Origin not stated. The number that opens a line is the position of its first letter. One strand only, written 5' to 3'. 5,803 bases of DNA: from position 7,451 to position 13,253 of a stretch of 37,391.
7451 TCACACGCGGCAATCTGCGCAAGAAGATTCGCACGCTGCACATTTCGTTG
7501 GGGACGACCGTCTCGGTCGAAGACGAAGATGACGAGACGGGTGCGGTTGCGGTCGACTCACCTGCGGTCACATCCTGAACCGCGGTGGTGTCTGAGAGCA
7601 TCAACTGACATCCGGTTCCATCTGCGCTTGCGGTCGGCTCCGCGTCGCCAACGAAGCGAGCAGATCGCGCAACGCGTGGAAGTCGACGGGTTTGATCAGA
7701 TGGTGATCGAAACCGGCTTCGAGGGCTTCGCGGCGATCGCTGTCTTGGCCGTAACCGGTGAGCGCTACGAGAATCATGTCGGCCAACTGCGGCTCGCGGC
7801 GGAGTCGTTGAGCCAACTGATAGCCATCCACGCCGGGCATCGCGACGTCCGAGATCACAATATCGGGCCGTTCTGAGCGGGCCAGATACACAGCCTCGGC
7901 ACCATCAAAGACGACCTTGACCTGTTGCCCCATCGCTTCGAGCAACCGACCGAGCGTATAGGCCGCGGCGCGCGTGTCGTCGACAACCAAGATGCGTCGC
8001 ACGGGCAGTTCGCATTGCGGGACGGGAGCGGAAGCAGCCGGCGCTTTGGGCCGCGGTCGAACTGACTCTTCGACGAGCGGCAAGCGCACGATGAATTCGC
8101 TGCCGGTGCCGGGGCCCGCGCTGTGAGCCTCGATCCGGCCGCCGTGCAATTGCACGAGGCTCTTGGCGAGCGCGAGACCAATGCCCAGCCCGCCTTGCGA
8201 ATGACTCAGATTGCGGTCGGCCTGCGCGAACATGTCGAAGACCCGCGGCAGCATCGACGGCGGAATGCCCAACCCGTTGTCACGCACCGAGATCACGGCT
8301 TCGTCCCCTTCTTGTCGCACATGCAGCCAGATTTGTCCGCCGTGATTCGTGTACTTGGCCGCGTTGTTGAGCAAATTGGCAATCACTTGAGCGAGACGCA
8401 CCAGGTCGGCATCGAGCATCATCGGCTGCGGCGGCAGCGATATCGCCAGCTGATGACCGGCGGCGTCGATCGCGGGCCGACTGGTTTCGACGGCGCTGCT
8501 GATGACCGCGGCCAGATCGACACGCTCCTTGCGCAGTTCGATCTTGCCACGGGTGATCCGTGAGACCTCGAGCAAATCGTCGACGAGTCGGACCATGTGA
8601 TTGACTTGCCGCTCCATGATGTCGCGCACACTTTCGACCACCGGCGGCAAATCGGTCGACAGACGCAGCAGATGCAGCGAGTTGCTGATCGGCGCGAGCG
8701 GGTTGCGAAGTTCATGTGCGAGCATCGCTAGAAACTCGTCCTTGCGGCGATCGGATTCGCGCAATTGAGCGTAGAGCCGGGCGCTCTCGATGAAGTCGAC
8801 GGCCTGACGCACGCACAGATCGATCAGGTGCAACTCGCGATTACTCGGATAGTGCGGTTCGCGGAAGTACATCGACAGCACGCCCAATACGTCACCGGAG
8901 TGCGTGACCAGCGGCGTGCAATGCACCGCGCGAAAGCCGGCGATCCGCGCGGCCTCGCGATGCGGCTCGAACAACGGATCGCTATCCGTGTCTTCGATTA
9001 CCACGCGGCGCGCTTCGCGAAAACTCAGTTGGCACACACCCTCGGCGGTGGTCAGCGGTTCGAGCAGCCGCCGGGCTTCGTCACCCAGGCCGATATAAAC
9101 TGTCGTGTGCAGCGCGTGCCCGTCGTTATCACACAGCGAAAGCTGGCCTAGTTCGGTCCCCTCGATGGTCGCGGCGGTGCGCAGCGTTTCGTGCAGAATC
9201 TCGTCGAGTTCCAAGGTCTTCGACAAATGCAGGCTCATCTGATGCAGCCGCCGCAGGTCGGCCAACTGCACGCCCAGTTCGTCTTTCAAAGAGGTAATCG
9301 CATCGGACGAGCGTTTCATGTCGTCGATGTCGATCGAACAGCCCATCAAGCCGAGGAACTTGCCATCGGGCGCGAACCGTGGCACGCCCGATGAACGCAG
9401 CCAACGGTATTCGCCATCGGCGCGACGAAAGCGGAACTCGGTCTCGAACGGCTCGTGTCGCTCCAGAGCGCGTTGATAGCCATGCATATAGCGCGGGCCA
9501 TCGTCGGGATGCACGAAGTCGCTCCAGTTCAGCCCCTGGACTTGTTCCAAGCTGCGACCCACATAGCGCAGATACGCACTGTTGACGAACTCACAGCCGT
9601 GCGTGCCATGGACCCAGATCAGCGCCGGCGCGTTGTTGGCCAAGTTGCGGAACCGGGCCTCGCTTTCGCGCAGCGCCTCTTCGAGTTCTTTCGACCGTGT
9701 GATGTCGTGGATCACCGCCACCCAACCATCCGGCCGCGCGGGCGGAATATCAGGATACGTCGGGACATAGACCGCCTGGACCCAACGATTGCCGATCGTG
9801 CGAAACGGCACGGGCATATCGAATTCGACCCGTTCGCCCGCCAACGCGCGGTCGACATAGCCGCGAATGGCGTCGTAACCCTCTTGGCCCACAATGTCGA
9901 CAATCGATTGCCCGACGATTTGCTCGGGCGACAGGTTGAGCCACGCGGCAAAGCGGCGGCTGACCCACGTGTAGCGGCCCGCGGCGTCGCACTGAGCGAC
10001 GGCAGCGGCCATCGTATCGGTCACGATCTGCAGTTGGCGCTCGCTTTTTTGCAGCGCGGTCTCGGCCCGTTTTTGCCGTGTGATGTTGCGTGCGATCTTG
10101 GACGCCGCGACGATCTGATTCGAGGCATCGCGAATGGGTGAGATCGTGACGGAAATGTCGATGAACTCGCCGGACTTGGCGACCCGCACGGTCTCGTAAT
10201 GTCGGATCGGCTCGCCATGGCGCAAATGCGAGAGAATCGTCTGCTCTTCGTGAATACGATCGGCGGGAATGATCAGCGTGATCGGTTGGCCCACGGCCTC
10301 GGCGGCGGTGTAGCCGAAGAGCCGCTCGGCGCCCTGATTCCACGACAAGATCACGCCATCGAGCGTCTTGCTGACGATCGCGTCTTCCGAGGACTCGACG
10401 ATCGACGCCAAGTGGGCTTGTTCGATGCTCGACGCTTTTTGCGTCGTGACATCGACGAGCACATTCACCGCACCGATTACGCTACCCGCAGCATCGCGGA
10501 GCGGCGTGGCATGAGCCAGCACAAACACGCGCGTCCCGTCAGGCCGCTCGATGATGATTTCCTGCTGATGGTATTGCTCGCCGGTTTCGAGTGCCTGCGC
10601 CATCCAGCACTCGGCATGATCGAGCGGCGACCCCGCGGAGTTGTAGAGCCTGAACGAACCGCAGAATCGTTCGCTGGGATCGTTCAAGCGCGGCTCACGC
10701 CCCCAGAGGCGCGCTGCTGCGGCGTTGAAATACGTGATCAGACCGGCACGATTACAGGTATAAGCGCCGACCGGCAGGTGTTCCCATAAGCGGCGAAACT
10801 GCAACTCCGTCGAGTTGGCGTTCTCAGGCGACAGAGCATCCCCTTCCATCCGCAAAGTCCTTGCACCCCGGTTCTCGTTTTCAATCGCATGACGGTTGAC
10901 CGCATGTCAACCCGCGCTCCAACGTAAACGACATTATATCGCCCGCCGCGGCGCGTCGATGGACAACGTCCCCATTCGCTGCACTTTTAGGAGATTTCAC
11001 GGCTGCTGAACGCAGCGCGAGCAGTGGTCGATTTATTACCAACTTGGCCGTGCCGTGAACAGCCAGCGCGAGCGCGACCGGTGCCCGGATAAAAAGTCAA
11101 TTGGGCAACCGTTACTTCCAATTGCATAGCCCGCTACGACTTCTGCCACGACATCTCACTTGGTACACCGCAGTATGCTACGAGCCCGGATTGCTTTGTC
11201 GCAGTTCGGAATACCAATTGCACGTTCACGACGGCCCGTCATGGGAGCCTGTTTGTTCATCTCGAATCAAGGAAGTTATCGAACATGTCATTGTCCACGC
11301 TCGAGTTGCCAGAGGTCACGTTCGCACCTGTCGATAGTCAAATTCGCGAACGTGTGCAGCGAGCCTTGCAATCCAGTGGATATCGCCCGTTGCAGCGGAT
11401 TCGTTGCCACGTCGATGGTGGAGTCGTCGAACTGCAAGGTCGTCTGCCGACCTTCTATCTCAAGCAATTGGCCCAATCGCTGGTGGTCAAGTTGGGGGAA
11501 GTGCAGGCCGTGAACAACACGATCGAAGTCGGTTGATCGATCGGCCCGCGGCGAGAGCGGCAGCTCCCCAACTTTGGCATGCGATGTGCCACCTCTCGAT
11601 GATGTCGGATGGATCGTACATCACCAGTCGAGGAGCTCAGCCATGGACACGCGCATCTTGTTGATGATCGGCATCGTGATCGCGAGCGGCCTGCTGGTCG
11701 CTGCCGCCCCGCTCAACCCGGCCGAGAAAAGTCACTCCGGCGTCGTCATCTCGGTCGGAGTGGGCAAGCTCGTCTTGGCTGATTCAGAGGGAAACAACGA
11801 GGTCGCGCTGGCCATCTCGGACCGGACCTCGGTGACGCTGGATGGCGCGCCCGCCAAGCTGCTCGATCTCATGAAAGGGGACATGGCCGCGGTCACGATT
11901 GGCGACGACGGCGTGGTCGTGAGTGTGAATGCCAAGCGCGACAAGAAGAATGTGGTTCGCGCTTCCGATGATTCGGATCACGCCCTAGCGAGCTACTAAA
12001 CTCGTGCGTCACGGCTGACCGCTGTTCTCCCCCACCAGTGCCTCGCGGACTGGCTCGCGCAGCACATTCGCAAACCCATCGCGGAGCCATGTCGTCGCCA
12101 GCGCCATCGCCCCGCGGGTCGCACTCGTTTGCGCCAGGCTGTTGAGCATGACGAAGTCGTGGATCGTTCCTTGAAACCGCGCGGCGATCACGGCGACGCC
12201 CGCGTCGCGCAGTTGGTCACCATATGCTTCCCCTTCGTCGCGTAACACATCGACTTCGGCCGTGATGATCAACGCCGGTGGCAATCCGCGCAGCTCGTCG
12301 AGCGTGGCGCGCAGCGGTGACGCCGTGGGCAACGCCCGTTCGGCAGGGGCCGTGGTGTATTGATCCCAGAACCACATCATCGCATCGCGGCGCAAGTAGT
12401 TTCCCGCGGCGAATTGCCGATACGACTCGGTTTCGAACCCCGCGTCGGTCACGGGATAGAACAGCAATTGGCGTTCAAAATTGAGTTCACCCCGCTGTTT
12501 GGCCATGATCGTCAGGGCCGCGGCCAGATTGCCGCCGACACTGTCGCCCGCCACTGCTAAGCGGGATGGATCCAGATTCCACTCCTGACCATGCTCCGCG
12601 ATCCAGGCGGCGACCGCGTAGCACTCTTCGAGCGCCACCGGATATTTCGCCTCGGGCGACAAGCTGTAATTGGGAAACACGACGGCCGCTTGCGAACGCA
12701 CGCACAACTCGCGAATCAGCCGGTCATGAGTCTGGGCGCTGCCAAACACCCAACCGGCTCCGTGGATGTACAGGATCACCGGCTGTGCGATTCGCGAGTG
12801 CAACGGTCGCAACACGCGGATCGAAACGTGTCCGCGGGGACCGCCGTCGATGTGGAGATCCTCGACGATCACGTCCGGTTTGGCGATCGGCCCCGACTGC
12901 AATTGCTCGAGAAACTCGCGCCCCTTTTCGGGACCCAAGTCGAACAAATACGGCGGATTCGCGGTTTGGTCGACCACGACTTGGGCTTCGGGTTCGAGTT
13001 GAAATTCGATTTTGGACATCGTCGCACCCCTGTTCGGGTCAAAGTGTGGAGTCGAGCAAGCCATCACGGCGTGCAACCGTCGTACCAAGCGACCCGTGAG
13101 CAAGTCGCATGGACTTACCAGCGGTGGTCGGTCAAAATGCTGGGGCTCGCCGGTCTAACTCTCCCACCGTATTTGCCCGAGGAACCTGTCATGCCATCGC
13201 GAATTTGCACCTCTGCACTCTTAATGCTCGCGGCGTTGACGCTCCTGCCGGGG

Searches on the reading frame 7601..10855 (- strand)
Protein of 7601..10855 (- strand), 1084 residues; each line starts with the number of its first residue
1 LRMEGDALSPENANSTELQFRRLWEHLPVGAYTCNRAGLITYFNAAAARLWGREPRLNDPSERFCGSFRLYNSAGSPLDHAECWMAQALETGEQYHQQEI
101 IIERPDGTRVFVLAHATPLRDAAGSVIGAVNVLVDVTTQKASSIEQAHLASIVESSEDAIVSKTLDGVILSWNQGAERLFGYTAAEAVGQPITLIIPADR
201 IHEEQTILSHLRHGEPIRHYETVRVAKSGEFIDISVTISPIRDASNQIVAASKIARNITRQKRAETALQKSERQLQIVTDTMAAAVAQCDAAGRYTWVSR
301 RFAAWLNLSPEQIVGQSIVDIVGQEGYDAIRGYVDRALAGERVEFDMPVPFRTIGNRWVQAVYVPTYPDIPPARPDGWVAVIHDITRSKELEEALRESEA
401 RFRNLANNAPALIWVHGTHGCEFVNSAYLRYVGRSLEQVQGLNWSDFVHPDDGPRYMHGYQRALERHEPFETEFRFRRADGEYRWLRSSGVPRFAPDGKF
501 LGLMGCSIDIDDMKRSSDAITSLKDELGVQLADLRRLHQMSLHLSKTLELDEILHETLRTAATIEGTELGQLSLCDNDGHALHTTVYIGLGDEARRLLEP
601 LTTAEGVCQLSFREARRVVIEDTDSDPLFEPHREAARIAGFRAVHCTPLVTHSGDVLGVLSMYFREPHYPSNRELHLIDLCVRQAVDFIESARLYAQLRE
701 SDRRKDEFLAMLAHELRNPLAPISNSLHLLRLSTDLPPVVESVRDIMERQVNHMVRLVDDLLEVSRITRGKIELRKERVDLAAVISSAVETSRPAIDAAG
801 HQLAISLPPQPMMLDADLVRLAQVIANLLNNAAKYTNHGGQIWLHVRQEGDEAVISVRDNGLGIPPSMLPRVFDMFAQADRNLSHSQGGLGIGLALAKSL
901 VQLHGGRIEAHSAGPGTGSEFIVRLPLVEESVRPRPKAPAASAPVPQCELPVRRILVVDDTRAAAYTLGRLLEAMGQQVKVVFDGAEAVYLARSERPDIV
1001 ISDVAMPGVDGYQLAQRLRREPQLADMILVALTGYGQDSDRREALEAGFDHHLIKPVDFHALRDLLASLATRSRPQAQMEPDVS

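Call 16: search_protein_families(library=pfam, proteins=[window:7601-10855:-], max_evalue=0.001)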
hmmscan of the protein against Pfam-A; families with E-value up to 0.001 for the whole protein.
window:7601-10855:- (1084 aa): 12 families
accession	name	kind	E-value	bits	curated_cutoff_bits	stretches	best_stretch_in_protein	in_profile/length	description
PF08448.16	PAS_4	-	5.6e-50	168.6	23.1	4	421-512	17-107/110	PAS fold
PF00989.32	PAS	-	2.7e-47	159.9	22.6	3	148-249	2-104/113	PAS fold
PF13426.13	PAS_9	-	4.1e-39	133.4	27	3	158-259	2-102/103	PAS domain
PF08447.18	PAS_3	-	7.6e-39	132.3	25.6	2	423-505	3-87/89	PAS fold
PF02518.31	HATPase_c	-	2.3e-28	99.3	26.4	1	817-927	2-109/111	Histidine kinase-, DNA gyrase B-, and HSP90-like ATPase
PF00072.30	Response_reg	-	3e-23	82.6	30.2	1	955-1065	1-109/111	Response regulator receiver domain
PF13188.13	PAS_8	-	5e-22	77.4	21.8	2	148-196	2-47/65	PAS domain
PF00512.31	HisKA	-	1e-16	61.1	26.9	1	705-770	2-66/66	His Kinase A (phospho-acceptor) domain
PF13185.12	GAF_2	-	7.7e-15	55.7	28.6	1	548-689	2-135/136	GAF domain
PF13596.12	PAS_10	-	5.9e-11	43.4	22.1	0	169-248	21-95/106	PAS domain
PF08670.17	MEKHLA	-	0.00043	20.6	23.7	0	156-235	36-117/143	MEKHLA domain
PF13589.12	HATPase_c_3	-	0.00047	20.6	25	0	821-903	3-85/137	Histidine kinase-, DNA gyrase B-, and HSP90-like ATPase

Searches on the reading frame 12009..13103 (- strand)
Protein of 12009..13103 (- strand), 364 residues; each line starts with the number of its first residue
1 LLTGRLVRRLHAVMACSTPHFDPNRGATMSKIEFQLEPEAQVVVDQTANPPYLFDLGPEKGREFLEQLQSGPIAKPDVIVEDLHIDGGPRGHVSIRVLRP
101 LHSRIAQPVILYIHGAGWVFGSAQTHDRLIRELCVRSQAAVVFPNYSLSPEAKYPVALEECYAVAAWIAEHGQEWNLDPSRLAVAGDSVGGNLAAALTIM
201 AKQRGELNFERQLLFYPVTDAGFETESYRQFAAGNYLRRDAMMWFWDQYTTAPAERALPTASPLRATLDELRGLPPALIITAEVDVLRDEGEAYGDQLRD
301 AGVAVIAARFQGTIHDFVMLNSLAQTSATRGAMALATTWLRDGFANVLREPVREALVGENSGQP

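Call 16: search_protein_families(library=pfam, proteins=[window:12009-13103:-], max_evalue=0.001)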
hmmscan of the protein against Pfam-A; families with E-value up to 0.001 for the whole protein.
window:12009-13103:- (364 aa): 3 families
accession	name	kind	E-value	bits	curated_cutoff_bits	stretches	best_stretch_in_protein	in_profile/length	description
PF07859.19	Abhydrolase_3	-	1.4e-70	237.7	25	1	110-318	1-209/210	alpha/beta hydrolase fold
PF20434.5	BD-FAE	-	3.9e-19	69.4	26.8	1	101-203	7-112/215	BD-FAE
PF00135.34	COesterase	-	5.2e-05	22.8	27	1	105-205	101-208/515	Carboxylesterase family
